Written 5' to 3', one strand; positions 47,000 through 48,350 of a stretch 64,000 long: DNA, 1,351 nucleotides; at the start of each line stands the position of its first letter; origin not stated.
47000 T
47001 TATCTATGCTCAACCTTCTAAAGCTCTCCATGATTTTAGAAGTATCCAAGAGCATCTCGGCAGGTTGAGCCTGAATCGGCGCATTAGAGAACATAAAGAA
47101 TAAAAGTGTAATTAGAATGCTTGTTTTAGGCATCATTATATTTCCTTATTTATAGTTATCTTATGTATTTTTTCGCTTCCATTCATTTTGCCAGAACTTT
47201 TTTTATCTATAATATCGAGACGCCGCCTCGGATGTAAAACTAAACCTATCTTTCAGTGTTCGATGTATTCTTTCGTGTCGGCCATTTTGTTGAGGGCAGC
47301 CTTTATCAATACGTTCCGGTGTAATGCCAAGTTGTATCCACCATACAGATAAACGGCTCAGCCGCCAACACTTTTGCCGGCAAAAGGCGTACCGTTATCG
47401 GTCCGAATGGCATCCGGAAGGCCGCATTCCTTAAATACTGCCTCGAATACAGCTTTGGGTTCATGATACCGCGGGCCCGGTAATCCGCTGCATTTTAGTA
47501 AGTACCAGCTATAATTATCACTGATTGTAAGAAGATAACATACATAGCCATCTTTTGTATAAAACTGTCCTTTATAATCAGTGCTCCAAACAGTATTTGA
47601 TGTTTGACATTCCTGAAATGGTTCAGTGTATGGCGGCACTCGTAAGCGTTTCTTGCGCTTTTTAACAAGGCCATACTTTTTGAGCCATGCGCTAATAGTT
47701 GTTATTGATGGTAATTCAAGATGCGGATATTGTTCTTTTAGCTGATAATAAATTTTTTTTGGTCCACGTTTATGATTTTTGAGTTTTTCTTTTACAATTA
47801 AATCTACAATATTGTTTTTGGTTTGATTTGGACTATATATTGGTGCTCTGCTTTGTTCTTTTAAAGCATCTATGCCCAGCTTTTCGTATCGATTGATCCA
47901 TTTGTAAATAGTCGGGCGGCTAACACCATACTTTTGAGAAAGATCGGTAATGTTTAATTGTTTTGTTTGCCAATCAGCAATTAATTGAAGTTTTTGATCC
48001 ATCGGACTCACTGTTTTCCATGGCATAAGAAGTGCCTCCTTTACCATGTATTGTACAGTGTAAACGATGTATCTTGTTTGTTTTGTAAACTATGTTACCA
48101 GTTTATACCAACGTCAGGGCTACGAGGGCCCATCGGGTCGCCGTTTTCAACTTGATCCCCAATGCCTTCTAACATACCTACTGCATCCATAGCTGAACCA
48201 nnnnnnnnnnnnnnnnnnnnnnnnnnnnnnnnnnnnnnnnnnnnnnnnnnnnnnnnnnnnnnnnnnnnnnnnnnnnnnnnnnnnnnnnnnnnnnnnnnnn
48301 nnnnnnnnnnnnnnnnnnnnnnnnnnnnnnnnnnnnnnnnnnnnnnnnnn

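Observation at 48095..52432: Sec-signal RHS/YD polymorphic toxin (1445 aa) with no evident immunity gene; downstream slot occupied by an IS481 remnant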

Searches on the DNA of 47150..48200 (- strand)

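Call 9: search_dna_similar(query=window:47150-48200:-, collection=plasmids, mode=distant, max_rows=5)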
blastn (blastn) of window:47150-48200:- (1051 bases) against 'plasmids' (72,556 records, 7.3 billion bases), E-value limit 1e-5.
No match.
